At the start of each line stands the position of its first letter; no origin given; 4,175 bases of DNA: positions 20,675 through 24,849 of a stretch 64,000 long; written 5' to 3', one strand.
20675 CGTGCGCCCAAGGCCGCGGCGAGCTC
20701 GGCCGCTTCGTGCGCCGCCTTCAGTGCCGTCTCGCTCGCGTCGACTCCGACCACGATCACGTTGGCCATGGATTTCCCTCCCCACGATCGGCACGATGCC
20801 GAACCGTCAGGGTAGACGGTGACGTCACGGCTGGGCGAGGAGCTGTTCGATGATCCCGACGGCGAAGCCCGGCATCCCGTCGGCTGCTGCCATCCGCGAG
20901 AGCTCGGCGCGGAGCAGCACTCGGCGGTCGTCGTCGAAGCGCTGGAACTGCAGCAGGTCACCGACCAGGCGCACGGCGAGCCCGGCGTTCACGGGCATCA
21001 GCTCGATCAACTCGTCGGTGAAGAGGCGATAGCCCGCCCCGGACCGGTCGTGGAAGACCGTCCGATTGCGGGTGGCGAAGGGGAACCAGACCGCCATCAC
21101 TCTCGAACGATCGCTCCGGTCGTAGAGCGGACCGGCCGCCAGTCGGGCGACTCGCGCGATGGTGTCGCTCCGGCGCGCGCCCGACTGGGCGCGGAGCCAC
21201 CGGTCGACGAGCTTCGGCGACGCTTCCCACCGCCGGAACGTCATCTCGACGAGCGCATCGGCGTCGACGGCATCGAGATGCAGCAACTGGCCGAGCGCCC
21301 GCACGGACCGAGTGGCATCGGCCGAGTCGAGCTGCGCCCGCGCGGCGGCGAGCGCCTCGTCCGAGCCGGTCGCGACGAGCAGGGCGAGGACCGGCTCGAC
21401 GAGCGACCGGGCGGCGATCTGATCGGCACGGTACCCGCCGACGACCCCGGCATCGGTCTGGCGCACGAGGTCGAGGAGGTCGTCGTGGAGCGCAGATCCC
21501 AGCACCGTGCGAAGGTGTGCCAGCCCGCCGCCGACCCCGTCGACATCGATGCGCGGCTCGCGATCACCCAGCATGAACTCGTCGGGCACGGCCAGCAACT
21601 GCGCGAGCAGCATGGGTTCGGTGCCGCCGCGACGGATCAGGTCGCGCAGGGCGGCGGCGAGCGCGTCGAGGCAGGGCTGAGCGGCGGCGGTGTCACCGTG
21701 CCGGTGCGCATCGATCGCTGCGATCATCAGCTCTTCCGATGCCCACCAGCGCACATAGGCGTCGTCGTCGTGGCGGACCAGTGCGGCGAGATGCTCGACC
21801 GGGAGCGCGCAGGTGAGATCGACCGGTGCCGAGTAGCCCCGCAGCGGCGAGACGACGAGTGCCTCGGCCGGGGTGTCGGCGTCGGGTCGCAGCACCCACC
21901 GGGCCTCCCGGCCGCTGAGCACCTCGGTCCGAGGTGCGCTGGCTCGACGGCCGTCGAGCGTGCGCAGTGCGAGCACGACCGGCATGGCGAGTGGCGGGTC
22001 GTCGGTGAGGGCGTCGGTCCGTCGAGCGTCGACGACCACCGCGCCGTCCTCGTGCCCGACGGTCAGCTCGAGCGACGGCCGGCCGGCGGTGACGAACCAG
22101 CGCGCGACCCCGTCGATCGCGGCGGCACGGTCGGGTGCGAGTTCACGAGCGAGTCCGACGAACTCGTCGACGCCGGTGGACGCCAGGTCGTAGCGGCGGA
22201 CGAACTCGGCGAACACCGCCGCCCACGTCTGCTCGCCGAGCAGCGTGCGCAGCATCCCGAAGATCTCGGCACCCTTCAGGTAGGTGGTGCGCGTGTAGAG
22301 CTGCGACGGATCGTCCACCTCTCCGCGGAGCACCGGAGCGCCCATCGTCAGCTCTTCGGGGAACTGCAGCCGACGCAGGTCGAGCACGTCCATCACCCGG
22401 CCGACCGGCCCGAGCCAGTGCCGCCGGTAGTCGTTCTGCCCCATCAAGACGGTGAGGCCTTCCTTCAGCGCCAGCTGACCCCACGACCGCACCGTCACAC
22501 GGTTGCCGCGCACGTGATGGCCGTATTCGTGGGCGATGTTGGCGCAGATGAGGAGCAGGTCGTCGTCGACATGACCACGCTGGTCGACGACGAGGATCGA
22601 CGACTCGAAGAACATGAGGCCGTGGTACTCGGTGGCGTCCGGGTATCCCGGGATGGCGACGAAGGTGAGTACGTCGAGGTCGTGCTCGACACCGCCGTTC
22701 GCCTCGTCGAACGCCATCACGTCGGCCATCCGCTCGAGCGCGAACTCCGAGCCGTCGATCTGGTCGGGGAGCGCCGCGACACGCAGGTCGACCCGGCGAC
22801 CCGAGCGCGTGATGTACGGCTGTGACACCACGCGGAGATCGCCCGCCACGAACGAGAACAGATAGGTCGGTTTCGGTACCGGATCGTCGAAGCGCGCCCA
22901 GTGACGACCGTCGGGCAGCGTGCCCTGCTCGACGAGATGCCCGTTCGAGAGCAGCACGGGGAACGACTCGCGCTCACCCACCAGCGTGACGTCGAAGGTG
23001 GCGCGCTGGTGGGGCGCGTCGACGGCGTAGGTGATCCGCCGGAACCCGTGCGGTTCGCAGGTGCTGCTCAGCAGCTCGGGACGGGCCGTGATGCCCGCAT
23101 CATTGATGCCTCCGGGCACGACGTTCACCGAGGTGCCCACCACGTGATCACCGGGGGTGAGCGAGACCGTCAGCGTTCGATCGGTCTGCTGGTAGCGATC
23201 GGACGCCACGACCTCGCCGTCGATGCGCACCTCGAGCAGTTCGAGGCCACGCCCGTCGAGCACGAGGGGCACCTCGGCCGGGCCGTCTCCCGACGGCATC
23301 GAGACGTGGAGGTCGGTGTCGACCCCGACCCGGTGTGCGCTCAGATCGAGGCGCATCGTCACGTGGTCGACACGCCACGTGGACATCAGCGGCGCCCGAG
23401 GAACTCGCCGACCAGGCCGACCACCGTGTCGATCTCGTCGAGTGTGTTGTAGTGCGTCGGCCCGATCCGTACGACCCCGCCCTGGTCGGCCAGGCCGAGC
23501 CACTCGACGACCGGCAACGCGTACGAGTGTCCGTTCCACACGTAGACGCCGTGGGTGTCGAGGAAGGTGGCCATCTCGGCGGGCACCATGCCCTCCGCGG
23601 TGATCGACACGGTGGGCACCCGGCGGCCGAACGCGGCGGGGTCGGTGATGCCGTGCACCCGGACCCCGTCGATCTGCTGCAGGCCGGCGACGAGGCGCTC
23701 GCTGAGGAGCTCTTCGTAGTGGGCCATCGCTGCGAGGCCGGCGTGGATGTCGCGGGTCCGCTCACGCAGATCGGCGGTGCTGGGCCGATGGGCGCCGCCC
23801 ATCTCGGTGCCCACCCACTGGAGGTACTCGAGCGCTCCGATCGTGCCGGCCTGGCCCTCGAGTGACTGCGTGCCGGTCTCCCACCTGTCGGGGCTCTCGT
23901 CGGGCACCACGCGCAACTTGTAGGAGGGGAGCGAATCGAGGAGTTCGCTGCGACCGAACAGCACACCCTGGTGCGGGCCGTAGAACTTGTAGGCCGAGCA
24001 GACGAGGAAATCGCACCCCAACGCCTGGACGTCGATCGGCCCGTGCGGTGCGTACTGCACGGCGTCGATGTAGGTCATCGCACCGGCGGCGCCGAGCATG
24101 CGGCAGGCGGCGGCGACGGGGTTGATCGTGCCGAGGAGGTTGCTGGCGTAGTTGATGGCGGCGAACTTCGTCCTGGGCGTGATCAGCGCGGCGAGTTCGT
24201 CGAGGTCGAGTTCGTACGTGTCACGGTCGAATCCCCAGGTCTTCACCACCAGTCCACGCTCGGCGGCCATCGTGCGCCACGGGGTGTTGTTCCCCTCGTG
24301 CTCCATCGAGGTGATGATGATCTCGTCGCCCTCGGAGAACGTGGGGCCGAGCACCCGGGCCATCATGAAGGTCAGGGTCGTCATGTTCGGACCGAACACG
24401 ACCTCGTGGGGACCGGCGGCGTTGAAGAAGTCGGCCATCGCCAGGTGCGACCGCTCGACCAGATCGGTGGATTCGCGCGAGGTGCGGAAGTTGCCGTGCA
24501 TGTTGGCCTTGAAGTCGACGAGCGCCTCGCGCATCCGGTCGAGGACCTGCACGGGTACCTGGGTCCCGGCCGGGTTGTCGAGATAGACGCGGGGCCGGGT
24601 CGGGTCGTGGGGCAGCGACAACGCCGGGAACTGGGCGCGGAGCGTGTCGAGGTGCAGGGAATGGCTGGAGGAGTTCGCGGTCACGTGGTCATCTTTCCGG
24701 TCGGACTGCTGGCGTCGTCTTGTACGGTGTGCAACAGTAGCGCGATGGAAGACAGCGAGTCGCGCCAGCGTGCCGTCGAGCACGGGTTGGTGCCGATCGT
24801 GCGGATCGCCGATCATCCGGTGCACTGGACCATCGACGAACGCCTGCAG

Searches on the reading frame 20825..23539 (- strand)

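Call 46: search_protein_families(library=pfam, proteins=[window:20825-23539:-], max_evalue=0.0001)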
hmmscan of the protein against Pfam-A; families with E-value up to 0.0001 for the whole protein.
window:20825-23539:- (904 aa): 3 families
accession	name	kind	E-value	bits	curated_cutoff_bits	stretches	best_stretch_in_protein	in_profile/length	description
PF17432.8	DUF3458_C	-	1.4e-57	195.9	24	1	582-888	2-306/320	Domain of unknown function (DUF3458_C) ARM repeats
PF01433.26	Peptidase_M1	-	1.6e-22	80.7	27.7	1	266-462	1-201/218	Peptidase family M1 domain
PF17900.6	Peptidase_M1_N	-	6.4e-12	46.4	25.8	1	155-227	116-186/186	Peptidase M1 N-terminal domain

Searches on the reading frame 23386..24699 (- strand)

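Call 46: search_protein_families(library=pfam, proteins=[window:23386-24699:-], max_evalue=0.0001)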
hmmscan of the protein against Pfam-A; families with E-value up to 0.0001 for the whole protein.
window:23386-24699:- (437 aa): 2 families
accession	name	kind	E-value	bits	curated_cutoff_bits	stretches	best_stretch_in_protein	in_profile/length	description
PF00266.25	Aminotran_5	-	1.4e-68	232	21.5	1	38-425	1-370/371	Aminotransferase class-V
PF01053.26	Cys_Met_Meta_PP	-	1.2e-05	24.5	27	1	117-249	84-209/381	Cys/Met metabolism PLP-dependent enzyme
